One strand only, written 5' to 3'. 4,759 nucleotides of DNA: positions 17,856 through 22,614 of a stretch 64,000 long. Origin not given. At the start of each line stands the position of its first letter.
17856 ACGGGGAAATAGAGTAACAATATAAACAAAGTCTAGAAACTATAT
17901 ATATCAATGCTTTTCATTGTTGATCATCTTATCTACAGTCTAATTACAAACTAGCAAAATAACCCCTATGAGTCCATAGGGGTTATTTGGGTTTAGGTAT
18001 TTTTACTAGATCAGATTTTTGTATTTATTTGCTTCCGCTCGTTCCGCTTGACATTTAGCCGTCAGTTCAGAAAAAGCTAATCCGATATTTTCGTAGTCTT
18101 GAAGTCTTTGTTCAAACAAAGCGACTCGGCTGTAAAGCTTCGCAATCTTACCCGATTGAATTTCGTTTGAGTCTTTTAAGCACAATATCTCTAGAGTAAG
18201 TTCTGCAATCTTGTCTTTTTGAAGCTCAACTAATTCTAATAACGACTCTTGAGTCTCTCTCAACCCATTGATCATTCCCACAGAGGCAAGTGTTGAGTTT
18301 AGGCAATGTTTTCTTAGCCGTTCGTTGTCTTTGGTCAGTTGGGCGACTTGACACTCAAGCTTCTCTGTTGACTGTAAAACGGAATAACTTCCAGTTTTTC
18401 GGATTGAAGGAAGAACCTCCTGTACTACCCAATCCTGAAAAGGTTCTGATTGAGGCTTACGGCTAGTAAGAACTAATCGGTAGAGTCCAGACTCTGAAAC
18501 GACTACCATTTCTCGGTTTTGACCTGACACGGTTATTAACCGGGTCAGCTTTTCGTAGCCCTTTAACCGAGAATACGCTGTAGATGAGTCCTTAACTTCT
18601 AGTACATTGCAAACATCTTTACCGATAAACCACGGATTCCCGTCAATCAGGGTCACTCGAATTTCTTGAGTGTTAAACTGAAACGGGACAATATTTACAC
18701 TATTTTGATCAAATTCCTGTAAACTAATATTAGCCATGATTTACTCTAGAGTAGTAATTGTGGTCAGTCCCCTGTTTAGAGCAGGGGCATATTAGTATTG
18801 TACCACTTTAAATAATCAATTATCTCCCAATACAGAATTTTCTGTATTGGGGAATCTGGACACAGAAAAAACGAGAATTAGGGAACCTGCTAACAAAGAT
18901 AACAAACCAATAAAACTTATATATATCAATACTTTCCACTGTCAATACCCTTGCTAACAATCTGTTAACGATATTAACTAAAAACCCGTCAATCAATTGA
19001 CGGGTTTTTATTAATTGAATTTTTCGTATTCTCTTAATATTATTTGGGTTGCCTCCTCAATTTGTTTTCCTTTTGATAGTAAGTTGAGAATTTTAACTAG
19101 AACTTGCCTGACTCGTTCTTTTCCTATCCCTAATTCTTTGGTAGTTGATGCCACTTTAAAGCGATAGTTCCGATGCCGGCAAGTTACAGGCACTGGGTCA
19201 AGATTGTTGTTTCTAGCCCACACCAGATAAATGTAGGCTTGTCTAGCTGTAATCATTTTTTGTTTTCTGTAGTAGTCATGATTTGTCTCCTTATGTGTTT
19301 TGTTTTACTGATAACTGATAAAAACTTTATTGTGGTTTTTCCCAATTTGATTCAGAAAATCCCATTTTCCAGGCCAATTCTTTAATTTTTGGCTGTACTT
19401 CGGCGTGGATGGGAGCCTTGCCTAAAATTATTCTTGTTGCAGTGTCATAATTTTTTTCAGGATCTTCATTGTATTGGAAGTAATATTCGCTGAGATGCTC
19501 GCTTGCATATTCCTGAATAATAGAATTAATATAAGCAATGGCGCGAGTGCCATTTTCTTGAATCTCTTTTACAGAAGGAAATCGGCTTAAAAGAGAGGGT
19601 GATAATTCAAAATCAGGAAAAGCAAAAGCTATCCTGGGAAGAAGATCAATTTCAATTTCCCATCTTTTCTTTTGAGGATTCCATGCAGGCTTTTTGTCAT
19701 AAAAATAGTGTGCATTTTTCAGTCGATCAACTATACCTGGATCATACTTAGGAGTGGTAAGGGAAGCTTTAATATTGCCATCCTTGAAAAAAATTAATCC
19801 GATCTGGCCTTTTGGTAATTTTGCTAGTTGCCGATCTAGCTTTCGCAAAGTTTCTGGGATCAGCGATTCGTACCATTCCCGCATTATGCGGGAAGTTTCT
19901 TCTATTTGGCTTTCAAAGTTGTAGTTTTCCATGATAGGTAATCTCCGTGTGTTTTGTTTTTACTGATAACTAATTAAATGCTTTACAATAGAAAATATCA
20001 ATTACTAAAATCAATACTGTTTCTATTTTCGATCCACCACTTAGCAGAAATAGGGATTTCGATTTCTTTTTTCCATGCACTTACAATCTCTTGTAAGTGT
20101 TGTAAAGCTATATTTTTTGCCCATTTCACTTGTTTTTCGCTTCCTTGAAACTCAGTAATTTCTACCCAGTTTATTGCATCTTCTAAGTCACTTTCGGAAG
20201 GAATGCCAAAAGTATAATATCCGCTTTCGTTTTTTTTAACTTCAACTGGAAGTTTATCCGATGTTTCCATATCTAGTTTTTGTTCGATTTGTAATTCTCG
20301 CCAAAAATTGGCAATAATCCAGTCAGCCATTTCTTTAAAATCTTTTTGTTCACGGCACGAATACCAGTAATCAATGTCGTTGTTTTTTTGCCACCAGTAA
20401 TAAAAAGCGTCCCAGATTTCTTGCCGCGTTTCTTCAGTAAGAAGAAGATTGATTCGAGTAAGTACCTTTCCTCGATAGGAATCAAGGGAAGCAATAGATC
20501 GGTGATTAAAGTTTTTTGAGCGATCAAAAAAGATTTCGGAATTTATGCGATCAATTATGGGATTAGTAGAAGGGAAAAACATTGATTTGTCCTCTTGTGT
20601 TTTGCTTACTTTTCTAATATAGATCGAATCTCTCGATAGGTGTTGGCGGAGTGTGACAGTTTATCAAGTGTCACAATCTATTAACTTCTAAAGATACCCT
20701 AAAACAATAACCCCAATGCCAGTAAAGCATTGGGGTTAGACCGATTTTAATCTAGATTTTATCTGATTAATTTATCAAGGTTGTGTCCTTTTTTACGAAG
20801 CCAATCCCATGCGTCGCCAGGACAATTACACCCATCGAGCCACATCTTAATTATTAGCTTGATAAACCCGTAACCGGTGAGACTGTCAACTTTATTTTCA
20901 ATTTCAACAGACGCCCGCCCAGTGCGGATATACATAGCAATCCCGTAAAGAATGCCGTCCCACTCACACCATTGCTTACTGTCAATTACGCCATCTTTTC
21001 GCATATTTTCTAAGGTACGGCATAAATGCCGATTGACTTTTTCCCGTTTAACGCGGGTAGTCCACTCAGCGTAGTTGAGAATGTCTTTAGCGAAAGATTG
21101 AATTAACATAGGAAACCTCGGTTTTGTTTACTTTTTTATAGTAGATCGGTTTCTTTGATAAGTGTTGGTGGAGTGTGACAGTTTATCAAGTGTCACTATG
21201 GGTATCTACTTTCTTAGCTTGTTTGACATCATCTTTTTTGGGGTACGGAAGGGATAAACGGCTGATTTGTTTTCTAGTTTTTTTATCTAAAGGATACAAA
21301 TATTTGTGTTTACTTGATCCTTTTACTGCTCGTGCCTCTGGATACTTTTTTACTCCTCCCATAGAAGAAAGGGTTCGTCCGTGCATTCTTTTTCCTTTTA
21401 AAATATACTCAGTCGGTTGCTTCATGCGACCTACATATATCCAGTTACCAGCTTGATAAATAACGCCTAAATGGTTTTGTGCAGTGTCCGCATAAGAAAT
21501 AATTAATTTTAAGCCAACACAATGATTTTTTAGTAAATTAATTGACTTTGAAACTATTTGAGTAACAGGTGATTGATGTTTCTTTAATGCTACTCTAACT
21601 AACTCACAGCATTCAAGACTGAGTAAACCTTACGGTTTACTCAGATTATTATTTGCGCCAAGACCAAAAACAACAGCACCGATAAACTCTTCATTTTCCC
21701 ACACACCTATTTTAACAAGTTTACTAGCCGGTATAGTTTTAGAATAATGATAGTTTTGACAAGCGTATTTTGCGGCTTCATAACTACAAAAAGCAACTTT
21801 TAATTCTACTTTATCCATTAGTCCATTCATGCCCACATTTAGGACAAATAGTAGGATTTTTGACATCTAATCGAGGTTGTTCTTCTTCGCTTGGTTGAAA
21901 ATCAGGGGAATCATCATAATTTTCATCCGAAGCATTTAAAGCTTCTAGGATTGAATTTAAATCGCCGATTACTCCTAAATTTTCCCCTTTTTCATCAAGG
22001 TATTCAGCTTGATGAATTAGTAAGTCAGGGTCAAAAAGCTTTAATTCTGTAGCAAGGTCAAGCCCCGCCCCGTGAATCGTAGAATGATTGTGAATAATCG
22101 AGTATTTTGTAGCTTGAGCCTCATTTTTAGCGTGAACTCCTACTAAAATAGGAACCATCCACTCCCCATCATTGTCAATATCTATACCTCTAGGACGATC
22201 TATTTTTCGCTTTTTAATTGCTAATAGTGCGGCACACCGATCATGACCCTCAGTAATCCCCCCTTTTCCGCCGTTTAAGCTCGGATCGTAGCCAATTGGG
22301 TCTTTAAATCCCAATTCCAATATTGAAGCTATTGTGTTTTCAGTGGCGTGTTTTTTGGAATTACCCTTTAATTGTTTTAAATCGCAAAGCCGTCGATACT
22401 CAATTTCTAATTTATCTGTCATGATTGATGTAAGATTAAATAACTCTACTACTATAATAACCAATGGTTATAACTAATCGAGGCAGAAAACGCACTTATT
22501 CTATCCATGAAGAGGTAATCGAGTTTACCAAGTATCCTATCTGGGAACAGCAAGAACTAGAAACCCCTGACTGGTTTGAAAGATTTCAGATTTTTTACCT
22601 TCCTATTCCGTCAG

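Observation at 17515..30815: Two inverted ORF-free repeat arms bracket a 12-kb regulatory and packaging island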

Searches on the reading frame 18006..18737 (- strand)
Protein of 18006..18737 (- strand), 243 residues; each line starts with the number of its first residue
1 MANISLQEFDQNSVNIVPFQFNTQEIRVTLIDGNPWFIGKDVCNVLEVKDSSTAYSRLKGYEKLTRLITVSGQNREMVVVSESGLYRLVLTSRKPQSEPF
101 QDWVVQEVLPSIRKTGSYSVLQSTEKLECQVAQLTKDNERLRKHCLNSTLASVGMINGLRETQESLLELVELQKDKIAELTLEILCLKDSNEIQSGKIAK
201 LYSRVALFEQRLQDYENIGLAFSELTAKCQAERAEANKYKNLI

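Call 11: search_protein_families(library=pfam, proteins=[window:18006-18737:-], max_evalue=0.01)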
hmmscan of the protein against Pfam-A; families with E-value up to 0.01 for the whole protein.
window:18006-18737:- (243 aa): 1 family
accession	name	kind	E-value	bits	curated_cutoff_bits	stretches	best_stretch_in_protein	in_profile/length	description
PF02498.22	Bro-N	-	8.1e-21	74.9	25.6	1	25-110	1-96/96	BRO family, N-terminal domain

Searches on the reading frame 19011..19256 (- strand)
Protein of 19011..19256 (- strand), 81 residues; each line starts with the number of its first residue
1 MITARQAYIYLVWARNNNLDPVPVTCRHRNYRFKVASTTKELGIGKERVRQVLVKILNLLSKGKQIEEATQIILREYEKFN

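Call 11: search_protein_families(library=pfam, proteins=[window:19011-19256:-], max_evalue=0.01)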
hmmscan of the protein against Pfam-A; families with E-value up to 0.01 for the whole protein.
window:19011-19256:- (81 aa): 0 families

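Call 24: search_protein_families(library=phrogs, proteins=[window:19011-19256:-], max_evalue=0.001)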
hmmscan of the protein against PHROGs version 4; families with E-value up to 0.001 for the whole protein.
window:19011-19256:- (81 aa): 0 families

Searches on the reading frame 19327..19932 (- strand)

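Call 11: search_protein_families(library=pfam, proteins=[window:19327-19932:-], max_evalue=0.01)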
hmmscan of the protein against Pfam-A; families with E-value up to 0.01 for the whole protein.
window:19327-19932:- (201 aa): 1 family
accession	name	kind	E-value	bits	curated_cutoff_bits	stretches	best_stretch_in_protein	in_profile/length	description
PF10444.14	Nbl1_Borealin_N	-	0.00048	20.1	24.4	1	5-41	8-44/57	Nbl1 / Borealin N terminal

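Call 24: search_protein_families(library=phrogs, proteins=[window:19327-19932:-], max_evalue=0.001)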
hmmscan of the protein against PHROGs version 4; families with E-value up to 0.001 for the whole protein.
window:19327-19932:- (201 aa): 0 families

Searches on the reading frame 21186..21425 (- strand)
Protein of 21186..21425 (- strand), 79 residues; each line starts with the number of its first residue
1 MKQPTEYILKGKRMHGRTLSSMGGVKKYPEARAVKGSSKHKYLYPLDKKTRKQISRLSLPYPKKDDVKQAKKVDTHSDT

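Call 12: search_protein_families(library=pfam, proteins=[window:21186-21425:-], max_evalue=0.01)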
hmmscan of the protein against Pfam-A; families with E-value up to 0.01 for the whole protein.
window:21186-21425:- (79 aa): 1 family
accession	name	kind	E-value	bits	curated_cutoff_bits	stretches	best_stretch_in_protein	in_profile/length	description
PF25680.1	Mom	-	8.3e-05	22.8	27.1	1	11-63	141-202/202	Mom protein family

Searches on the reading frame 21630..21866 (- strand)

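Call 12: search_protein_families(library=pfam, proteins=[window:21630-21866:-], max_evalue=0.01)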
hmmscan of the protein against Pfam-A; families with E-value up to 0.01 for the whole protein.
window:21630-21866:- (78 aa): 1 family
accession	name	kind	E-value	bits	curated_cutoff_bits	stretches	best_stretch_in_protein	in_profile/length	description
PF25680.1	Mom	-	2.1e-12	47.6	27.1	1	22-76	2-56/202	Mom protein family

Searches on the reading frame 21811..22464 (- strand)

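Call 12: search_protein_families(library=pfam, proteins=[window:21811-22464:-], max_evalue=0.01)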
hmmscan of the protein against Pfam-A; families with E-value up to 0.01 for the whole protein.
window:21811-22464:- (217 aa): 1 family
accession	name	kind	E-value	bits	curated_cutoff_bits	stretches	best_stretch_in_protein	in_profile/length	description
PF08274.17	Zn_Ribbon_YjdM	-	0.005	17.3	30.8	0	205-215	20-30/30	PhnA Zinc-Ribbon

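Call 24: search_protein_families(library=phrogs, proteins=[window:21811-22464:-], max_evalue=0.001)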
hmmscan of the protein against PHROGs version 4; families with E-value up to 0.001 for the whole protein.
window:21811-22464:- (217 aa): 3 families
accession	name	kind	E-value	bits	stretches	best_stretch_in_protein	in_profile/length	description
phrog_620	-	DNA, RNA and nucleotide metabolism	1.6e-14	55.5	1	15-215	3-176/217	ParB-like partition protein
phrog_498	-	other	1.8e-09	37.7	1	13-196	27-185/633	DNA methyltransferase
phrog_723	-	DNA, RNA and nucleotide metabolism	1.2e-06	29.5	1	13-133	5-109/223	ParB-like partition protein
